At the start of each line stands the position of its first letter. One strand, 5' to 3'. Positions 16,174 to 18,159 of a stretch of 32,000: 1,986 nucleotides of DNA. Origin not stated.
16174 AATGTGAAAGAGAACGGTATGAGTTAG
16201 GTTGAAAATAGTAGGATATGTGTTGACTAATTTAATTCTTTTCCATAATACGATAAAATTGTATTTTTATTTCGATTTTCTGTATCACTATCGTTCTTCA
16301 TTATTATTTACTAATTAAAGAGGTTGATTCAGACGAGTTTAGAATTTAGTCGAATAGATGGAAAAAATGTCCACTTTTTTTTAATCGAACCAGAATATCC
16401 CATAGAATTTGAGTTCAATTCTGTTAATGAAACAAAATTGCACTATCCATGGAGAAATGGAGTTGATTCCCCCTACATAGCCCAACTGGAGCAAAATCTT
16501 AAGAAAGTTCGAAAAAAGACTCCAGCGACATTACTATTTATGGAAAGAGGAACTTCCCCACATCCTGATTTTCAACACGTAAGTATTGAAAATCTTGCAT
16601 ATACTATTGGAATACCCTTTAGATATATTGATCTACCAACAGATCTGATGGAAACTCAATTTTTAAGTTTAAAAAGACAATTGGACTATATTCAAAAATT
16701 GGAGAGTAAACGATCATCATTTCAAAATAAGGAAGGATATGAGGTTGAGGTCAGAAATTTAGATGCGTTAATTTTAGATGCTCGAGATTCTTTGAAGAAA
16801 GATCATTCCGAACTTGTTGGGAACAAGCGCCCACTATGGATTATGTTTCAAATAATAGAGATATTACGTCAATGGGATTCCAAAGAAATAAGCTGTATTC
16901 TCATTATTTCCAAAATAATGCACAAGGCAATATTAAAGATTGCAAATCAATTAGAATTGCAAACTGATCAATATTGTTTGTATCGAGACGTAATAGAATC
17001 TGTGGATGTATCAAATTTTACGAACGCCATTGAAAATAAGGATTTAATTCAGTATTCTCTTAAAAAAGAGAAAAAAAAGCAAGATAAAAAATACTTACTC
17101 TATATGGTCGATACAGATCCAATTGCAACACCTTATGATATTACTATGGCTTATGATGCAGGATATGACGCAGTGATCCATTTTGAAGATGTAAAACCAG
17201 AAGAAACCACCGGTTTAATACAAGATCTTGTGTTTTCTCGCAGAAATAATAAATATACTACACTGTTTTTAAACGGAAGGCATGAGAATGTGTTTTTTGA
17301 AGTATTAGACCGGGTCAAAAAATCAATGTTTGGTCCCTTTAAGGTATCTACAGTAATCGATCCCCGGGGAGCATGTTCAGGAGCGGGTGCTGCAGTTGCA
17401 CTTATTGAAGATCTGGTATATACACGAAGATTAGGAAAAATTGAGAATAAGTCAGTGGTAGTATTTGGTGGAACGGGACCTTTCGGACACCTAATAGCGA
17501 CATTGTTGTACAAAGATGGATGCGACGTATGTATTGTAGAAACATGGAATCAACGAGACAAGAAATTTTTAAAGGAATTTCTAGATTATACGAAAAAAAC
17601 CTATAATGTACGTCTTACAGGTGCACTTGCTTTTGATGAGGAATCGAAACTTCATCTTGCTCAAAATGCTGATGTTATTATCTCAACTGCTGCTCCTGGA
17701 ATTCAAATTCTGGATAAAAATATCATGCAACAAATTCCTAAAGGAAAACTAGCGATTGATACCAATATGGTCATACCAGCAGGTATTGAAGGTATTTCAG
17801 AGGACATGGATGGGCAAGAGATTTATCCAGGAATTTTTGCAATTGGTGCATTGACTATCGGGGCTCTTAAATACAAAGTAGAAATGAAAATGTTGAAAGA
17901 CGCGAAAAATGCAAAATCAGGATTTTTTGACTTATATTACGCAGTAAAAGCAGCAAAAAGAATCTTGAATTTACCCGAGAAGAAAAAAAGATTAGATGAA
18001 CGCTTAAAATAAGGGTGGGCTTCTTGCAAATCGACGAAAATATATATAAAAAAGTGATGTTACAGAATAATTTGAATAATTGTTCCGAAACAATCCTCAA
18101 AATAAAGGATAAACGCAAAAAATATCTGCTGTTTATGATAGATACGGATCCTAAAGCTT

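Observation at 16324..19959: Three adjacent methylotroph-type Mtd paralogs with split NAD/NADP signatures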

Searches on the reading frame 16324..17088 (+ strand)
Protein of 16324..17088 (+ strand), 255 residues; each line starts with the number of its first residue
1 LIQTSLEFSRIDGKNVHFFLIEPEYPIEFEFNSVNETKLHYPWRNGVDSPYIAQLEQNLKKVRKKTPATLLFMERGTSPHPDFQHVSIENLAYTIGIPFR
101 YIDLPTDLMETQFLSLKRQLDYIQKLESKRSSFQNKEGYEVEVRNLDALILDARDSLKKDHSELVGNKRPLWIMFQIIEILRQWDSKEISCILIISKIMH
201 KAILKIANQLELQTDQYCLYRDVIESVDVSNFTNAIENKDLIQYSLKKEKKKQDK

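Call 39: predict_structure(alignment_id=A4)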
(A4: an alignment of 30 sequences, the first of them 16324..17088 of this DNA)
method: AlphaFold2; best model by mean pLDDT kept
length: 255 residues; sequences in the alignment: 30
mean_pLDDT: 86.2   pTM: 0.82
mean pLDDT of the five models: 86.2, 84.9, 84.0, 82.7, 82.6
residues with pLDDT >= 90: 162; 70-90: 61; 50-70: 11; < 50: 21
segments of 3 or more residues with pLDDT < 50: 1-4, 33-46, 253-255
pLDDT, mean of each block of 10 residues (from residue 1): 58 93 88 45 55 93 93 90 90 96 90 92 97 92 97 96 92 95 94 95 94 94 83 75 84 52
secondary structure, 60 per line:
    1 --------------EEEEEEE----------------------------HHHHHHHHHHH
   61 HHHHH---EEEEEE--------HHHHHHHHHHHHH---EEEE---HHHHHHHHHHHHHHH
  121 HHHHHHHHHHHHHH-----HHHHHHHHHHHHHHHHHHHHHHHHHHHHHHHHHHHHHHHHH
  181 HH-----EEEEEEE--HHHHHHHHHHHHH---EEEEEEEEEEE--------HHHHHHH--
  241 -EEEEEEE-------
elements in order: E15-21 H50-65 E69-74 H83-95 E99-102 H106-134 H140-182 E188-194 H197-209 E213-223 H232-238 E242-248

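Call 42: fold_search(model_id=the predicted structure, library=pdb)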
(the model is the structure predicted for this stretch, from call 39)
No match with E <= 0.001 here; weaker rows may still be real.
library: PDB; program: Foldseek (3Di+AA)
matches with E <= 10: 500; with E <= 0.001: 0
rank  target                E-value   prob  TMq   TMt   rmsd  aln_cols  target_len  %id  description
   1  8ssg_C                3.3e-02  0.44  0.24  0.30  14.0       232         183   14  Minimal protein-only/RNA-free Ribonuclease P from Hydrogenobacter thermophilus (released 2023-10-18)
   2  1g5r                  4.5e-02  0.33  0.23  0.31  12.0       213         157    9  THE THREE-DIMENSIONAL STRUCTURE OF ATP:CORRINOID ADENOSYLTRANSFERASE FROM SALMONELLA TYPHIMURIUM. APO FORM (released 2000-11-22)
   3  8ssg_A                4.5e-02  0.41  0.23  0.30  13.9       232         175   14  Minimal protein-only/RNA-free Ribonuclease P from Hydrogenobacter thermophilus (released 2023-10-18)
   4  8kda_E                6.5e-02  0.30  0.23  0.28  11.2       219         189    8  Cryo-EM structure of Hydrogenobacter thermophilus minimal protein-only RNase P (HARP) in complex with pre-tRNAs (released 2024-08-14)
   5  8whx_c                7.4e-02  0.47  0.24  0.27  14.6       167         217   13  Cryo- EM structure of Mycobacterium smegmatis 70S ribosome and RafH. (released 2024-02-28)
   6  7e8o_C                8.4e-02  0.20  0.21  0.25  13.8       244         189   14  Crystal structure of proteinaceous RNase P(PRORP) from Planctomycetes bacterium GWF2_40_8 complexed with Escherichia c (released 2022-03-02)
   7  8y75_B                8.4e-02  0.23  0.28  0.25  15.9       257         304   12  Crystal structure of the CARF-HTH domain of Csx1-Crn2 from Marinitoga sp. (released 2024-07-17)
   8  8w53_B                8.9e-02  0.63  0.31  0.18  11.3       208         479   14  Crystal structure of LbUGT in complex with UDP (released 2024-05-22)
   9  7e8o_B                1.0e-01  0.25  0.23  0.28  10.8       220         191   10  Crystal structure of proteinaceous RNase P(PRORP) from Planctomycetes bacterium GWF2_40_8 complexed with Escherichia c (released 2022-03-02)
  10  9oop_A                1.0e-01  0.20  0.23  0.11  14.8       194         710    7  Human delta 2 receptor with R710W Cerebellar Ataxia mutation in the apo leak state (released 2025-09-24)
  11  8eg3                  1.2e-01  0.15  0.18  0.10  13.3       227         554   14  Structure of human placental steroid (estrone/DHEA) sulfatase at 2.0 angstrom resolution (released 2022-12-07)
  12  1ay4_A                1.6e-01  0.90  0.14  0.09   3.3        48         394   25  AROMATIC AMINO ACID AMINOTRANSFERASE WITHOUT SUBSTRATE (released 1998-10-14)
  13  1g64_A                1.6e-01  0.25  0.25  0.34  13.6       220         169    7  THE THREE-DIMENSIONAL STRUCTURE OF ATP:CORRINOID ADENOSYLTRANSFERASE FROM SALMONELLA TYPHIMURIUM. COBALAMIN/ATP TERNAR (released 2000-12-20)
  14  1g64_B                1.6e-01  0.21  0.26  0.31  13.5       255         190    8  THE THREE-DIMENSIONAL STRUCTURE OF ATP:CORRINOID ADENOSYLTRANSFERASE FROM SALMONELLA TYPHIMURIUM. COBALAMIN/ATP TERNAR (released 2000-12-20)
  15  1p49                  1.7e-01  0.20  0.22  0.12  14.7       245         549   13  Structure of Human Placental Estrone/DHEA Sulfatase (released 2003-08-12)
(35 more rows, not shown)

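Call 74: search_protein_families(library=pfam, alignment_id=A4, max_evalue=1)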
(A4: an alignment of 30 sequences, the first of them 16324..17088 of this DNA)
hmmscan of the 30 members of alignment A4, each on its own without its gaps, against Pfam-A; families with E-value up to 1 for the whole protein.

A. member 1, window:16324-17088:+ (255 aa): 1 family
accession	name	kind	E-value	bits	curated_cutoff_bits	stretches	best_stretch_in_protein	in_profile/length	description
PF25008.1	DUF7784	-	0.028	14.5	27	1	192-250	61-120/182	Domain of unknown function (DUF7784)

B. families by the number of members that match (of 30 scanned): 38 families (the first 25 are shown)
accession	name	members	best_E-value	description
PF00462.30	Glutaredoxin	5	0.11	Glutaredoxin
PF05204.19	Hom_end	2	0.0091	Homing endonuclease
PF19760.4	DUF6247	1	0.0028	Family of unknown function (DUF6247)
PF03033.26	Glyco_transf_28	1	0.0041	Glycosyltransferase family 28 N-terminal domain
PF04740.18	LXG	1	0.0062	LXG domain of WXG superfamily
PF22162.2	PFIN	1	0.011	Plasmid Fertility inhibition factor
PF18196.7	Cdh1_DBD_1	1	0.012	Chromodomain helicase DNA-binding domain 1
PF16987.10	KIX_2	1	0.016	KIX domain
PF19677.4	DUF6179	1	0.018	Family of unknown function (DUF6179)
PF00466.25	Ribosomal_L10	1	0.022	Ribosomal protein L10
PF25008.1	DUF7784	1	0.028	Domain of unknown function (DUF7784)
PF05183.17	RdRP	1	0.032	RNA dependent RNA polymerase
PF08641.17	Mis14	1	0.034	Kinetochore protein Mis14 like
PF01432.26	Peptidase_M3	1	0.036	Peptidase family M3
PF00875.24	DNA_photolyase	1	0.041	DNA photolyase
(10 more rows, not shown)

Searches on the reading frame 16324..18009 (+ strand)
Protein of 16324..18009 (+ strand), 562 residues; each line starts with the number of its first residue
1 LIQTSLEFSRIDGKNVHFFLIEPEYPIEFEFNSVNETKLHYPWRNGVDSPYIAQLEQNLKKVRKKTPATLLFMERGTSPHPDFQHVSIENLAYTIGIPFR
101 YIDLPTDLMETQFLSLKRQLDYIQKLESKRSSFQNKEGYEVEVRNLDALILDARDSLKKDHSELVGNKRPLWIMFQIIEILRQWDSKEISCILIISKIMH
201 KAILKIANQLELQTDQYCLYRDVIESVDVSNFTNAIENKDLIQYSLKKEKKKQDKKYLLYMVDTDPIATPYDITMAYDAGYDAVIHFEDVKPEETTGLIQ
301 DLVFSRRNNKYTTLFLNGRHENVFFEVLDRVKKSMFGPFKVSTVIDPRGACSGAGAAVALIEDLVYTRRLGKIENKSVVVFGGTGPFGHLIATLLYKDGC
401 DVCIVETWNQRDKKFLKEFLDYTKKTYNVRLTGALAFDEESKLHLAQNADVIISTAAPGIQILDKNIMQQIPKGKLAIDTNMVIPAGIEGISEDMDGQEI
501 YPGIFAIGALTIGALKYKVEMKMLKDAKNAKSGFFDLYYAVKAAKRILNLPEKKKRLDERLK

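Call 3: search_protein_families(library=pfam, proteins=[window:16324-18009:+], max_evalue=0.01)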
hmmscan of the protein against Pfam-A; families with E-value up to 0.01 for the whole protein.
window:16324-18009:+ (562 aa): 2 families
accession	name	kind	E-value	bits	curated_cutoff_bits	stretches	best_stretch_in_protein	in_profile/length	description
PF09176.16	Mpt_N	-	7.1e-22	77.8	27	1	270-347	1-80/81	Methylene-tetrahydromethanopterin dehydrogenase, N-terminal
PF01488.26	Shikimate_DH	-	0.00024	21.6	24.3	0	368-479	5-110/138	Shikimate / quinate 5-dehydrogenase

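Call 4: search_protein_families(library=ncbifam, proteins=[window:16324-18009:+], max_evalue=0.01)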
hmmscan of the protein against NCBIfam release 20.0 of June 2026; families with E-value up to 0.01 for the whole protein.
window:16324-18009:+ (562 aa): 2 families
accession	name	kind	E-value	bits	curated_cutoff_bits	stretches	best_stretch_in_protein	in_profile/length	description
NF004829.0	PRK06183.1-3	subfamily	0.0028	16.5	390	1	377-410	10-42/520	bifunctional 3-(3-hydroxy-phenyl)propionate/3-hydroxycinnamic acid hydroxylase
NF006132.0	PRK08277.1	subfamily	0.0066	15.8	281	1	372-427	7-62/280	D-mannonate oxidoreductase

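Call 25: find_homologous_proteins(query=window:16324-18009:+, region=1-562)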
Query window:16324-18009:+, residues 1-562 (562 aa): 18 proteins with E <= 0.001 among 8000 candidates. Only proteins of 309 to 984 residues were searched: fused or split forms outside these lengths cannot appear, so this answer is no evidence that the protein stands alone or is whole; lengths 'longer' or 'shorter' looks for them.
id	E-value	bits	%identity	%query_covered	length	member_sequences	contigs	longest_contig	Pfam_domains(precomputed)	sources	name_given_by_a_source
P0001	2.2e-289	979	77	100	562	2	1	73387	PF09176.17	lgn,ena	-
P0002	4.1e-248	843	67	100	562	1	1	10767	PF09176.17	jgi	jgi:methylene-tetrahydromethanopterin dehydrogenase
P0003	1.0e-241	822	66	99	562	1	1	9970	PF09176.17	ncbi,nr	ncbi:MAG: hypothetical protein EU530_10230 [Promethearchaeota archaeon]|nr:MAG: hypothetical protein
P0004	6.8e-74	268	30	97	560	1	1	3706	PF09176.17,PF01262.28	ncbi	ncbi:MAG: NAD(P)-dependent methylenetetrahydromethanopterin dehydrogenase [Candidatus Jordarchaeacea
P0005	1.7e-71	260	32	81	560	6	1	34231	PF09176.17,PF01262.28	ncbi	ncbi:MAG: NAD(P)-dependent methylenetetrahydromethanopterin dehydrogenase [Candidatus Jordarchaeacea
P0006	1.2e-70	257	32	97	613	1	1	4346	PF09176.17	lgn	-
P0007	3.4e-70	256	31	94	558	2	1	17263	PF09176.17,PF02826.26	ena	-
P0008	5.6e-70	255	33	98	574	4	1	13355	PF13241.13,PF09176.17,PF07992.21,PF02826.26,PF01262.28,PF01488.27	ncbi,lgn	ncbi:MAG: NAD(P)-dependent methylenetetrahydromethanopterin dehydrogenase [Candidatus Bathyarchaeia 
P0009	1.0e-69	254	32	94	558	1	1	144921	PF09176.17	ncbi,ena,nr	ncbi:MAG: hypothetical protein KGD58_02185 [Candidatus Lokiarchaeota archaeon]|nr:hypothetical prote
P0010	9.0e-69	251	35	70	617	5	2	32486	PF09176.17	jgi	jgi:methylene-tetrahydromethanopterin dehydrogenase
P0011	1.4e-67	247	30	97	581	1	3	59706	PF13241.13,PF09176.17,PF07992.21,PF02826.26,PF01262.28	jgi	jgi:methylene-tetrahydromethanopterin dehydrogenase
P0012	1.5e-67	247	36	72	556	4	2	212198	PF09176.17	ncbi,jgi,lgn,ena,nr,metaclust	ncbi:MAG TPA: methylene-tetrahydromethanopterin dehydrogenase N-terminal domain-containing protein [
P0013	2.4e-65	240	31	98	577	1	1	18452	PF09176.17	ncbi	-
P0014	9.9e-65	238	28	97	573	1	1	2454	PF09176.17,PF02826.26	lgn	-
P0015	3.2e-64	236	31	94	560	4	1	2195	PF09176.17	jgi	-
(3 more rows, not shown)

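Call 50: find_encoding_contigs(protein=P0001, flank=6000, max_places=3)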
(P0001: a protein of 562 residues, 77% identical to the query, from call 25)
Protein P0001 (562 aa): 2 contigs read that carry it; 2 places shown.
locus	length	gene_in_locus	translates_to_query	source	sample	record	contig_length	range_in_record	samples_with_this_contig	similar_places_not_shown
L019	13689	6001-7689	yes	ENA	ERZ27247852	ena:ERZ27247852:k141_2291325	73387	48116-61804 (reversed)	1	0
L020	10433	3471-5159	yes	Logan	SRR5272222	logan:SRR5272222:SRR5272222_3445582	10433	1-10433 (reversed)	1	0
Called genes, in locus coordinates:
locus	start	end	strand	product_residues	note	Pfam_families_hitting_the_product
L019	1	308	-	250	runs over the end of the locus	PF01182:Glucosamine_iso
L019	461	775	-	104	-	-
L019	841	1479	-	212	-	PF00037:Fer4 (weak), PF12797:Fer4_2 (weak), PF12837:Fer4_6 (weak), PF13237:Fer4_10, PF14697:Fer4_21, PF12838:Fer4_7, PF13187:Fer4_9 (weak), PF27217:AF_0155, +1 more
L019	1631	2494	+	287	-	-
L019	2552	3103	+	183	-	PF01047:MarR, PF13404:HTH_AsnC-type, PF13412:HTH_24, PF01037:AsnC_trans_reg (weak)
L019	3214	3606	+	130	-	PF01880:Desulfoferrodox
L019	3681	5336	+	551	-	PF00561:Abhydrolase_1, PF12146:Hydrolase_4, PF12697:Abhydrolase_6 (weak)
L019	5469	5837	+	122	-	PF00011:HSP20 (weak)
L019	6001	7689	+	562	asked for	PF09176:Mpt_N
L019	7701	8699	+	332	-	PF09176:Mpt_N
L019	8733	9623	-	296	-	PF09176:Mpt_N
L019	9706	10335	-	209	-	PF01569:PAP2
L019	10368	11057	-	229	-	PF00702:Hydrolase, PF13419:HAD_2, PF13242:Hydrolase_like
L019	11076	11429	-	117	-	-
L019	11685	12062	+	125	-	-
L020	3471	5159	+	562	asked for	PF09176:Mpt_N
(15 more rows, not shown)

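Call 51: find_encoding_contigs(protein=P0002, flank=6000, max_places=3)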
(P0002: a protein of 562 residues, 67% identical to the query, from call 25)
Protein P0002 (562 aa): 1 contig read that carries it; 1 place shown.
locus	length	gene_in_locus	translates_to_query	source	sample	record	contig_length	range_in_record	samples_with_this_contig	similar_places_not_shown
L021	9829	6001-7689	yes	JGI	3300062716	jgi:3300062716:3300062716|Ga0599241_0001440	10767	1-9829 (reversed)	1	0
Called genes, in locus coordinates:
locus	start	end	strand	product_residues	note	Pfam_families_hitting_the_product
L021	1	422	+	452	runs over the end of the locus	?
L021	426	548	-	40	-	-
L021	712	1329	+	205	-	PF00025:Arf, PF00071:Ras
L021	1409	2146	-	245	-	PF01182:Glucosamine_iso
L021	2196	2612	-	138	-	PF00571:CBS (weak)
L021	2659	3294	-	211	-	PF13187:Fer4_9 (faint), PF00037:Fer4, PF12797:Fer4_2 (weak), PF12837:Fer4_6 (weak), PF13237:Fer4_10, PF14697:Fer4_21, PF12838:Fer4_7 (weak), PF27217:AF_0155, +1 more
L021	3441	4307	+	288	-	-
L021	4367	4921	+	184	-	PF12802:MarR_2 (weak), PF13404:HTH_AsnC-type, PF13412:HTH_24, PF01047:MarR, PF01037:AsnC_trans_reg (weak)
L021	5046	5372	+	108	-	PF01880:Desulfoferrodox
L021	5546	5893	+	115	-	PF00011:HSP20 (weak)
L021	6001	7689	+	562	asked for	PF09176:Mpt_N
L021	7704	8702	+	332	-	PF09176:Mpt_N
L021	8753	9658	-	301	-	PF09176:Mpt_N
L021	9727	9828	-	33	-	?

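Call 100: predict_structure(alignment_id=A2)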
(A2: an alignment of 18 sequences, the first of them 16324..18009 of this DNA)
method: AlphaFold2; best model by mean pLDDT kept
length: 562 residues; sequences in the alignment: 18
mean_pLDDT: 80.7   pTM: 0.54
mean pLDDT of the five models: 80.7, 80.3, 79.5, 68.1, 67.3
residues with pLDDT >= 90: 196; 70-90: 252; 50-70: 85; < 50: 29
segments of 3 or more residues with pLDDT < 50: 1-3, 32-47, 555-562
pLDDT, mean of each block of 10 residues (from residue 1): 59 87 77 38 47 87 86 81 82 91 83 83 91 85 91 89 86 92 89 91 88 86 62 55 70 58 69 76 75 80 63 57 73 69 74 92 91 93 87 92 92 92 87 93 95 89 93 93 88 92 93 91 84 80 90 48 32
secondary structure, 60 per line:
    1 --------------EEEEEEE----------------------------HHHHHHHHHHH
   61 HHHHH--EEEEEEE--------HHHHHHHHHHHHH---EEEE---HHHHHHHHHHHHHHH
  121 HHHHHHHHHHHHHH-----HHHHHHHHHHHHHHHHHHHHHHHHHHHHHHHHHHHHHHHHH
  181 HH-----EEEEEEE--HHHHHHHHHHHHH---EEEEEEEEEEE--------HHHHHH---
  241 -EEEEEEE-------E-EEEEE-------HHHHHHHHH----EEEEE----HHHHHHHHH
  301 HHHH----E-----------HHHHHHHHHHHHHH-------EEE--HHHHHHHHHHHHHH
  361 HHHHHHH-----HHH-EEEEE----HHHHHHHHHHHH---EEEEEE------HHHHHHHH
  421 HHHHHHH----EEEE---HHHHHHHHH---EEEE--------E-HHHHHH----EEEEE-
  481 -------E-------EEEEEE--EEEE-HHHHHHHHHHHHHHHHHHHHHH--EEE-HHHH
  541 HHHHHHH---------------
elements in order: E15-21 H50-65 E68-74 H83-95 E99-102 H106-134 H140-182 E188-194 H197-209 E213-223 H232-237 E242-248 E258-262 H270-278 E283-287 H292-304 H321-334 E342-344 H347-367 E377-381 H386-397 E401-406 H413-427 E432-435 H439-447 E451-454 H465-470 E475-479 E496-501 E504-507 H509-530 E533-535 H537-547

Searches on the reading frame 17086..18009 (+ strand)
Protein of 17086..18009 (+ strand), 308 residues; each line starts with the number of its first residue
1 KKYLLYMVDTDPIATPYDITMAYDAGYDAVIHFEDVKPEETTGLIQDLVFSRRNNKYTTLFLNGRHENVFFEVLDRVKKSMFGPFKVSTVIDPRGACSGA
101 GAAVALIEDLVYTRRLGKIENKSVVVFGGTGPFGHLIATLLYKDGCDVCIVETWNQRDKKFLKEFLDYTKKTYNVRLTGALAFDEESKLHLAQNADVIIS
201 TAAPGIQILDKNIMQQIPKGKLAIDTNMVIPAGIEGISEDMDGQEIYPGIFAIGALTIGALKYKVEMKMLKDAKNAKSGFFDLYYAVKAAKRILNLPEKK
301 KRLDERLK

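Call 46: search_solved_structures(query=window:17086-18009:+, max_evalue=0.01, show_alignments=1)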
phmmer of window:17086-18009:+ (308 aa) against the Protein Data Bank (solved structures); distinct sequences matched with E-value up to 0.01: 3.
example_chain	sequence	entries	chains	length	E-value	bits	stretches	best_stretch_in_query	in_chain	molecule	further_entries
6tlk_A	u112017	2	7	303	3.6e-33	118.5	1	2-293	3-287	Bifunctional protein MdtA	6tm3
1lu9_A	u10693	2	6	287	3.8e-33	118.5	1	2-292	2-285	Methylene Tetrahydromethanopterin Dehydrogenase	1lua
6tge_A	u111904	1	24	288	3.8e-33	118.5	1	2-292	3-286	Bifunctional NADP-dependent methylenetetrahydromethanopterin dehydrogenase/methylenetetrah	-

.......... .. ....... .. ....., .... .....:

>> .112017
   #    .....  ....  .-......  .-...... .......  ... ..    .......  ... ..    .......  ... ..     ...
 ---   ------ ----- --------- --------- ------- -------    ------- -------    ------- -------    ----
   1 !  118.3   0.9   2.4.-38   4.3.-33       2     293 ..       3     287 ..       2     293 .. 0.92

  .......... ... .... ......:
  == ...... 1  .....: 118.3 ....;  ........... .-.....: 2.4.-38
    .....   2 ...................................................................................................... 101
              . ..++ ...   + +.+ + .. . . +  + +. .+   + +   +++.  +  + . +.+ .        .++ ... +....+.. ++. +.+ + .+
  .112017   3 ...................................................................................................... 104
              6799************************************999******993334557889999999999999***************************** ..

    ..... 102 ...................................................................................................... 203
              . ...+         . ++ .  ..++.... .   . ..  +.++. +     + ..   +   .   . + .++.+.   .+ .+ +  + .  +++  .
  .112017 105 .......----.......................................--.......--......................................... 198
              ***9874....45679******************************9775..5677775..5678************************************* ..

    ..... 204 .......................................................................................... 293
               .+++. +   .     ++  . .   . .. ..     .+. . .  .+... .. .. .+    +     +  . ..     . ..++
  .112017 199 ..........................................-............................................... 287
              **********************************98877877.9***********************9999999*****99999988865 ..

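Call 112: search_protein_representatives(protein=window:17086-18009:+)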
Query: 308 residues. Proteins with E-value up to 0.001 (for the whole library): 607; up to 1e-10: 279; up to 1e-30: 63. The best 150 are listed.
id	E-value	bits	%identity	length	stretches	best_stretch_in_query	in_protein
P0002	1.1e-169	579.9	84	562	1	1-306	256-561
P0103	3.2e-73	263.2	43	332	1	1-296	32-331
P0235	1.1e-65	238.5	43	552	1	2-296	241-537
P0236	3.7e-65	236.7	41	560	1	2-290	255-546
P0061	3.8e-62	226.8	41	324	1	1-293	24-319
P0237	3.0e-61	223.9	41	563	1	3-295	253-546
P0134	5.1e-61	223.1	38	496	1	2-300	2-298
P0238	5.0e-59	216.6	40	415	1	3-301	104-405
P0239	2.7e-58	214.2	39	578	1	3-302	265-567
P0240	5.4e-57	209.9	42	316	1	4-296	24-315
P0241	6.1e-56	206.5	40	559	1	3-288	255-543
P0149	4.7e-54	200.3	39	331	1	4-294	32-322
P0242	1.3e-53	198.9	39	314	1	2-294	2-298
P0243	1.8e-53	198.3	40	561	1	4-295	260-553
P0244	5.9e-53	196.7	37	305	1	2-300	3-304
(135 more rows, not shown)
